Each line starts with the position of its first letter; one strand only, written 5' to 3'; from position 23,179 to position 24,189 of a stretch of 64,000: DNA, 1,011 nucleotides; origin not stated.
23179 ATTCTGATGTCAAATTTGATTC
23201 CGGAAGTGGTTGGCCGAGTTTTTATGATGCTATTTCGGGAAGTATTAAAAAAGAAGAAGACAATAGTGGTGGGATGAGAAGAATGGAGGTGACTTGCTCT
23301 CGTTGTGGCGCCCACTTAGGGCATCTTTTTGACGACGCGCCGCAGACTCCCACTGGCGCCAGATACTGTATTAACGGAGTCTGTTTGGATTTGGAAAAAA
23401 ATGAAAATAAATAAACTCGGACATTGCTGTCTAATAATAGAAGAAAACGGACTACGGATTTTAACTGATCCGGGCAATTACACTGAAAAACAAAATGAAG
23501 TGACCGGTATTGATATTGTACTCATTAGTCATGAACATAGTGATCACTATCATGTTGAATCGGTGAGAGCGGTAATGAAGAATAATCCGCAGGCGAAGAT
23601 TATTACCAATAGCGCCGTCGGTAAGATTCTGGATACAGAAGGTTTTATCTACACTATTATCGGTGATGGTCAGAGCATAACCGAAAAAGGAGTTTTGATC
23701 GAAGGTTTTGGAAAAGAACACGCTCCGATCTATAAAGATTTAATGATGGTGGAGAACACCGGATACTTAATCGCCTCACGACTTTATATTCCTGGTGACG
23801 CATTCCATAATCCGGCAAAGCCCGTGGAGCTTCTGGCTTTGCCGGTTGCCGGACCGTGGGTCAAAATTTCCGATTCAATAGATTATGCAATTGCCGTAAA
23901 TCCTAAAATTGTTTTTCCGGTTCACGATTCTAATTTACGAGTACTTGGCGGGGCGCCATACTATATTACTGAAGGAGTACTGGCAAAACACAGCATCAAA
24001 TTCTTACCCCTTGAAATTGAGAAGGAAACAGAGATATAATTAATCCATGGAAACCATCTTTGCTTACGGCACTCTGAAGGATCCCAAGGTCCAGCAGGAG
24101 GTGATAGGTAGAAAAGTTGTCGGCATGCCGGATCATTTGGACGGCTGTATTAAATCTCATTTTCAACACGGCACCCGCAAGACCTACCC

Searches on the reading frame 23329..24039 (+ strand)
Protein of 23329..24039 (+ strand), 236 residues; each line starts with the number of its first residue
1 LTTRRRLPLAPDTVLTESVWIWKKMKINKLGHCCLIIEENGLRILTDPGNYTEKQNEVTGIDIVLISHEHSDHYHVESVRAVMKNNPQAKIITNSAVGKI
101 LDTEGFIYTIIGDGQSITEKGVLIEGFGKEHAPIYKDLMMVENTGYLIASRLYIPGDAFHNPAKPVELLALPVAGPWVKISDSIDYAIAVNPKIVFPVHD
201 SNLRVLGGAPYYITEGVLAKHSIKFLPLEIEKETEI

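Call 100: search_protein_families(library=pfam, proteins=[window:23329-24039:+], max_evalue=0.001)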
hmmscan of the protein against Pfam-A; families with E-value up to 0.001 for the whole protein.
window:23329-24039:+ (236 aa): 3 families
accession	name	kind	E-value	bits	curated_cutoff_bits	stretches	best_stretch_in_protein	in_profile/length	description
PF13483.12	Lactamase_B_3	-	1.7e-26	93.5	24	1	26-199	1-160/160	Beta-lactamase superfamily domain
PF12706.13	Lactamase_B_2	-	1.1e-07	32.1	27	1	43-114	2-93/200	Beta-lactamase superfamily domain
PF00753.33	Lactamase_B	-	0.00018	22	22.7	0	34-74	8-57/196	Metallo-beta-lactamase superfamily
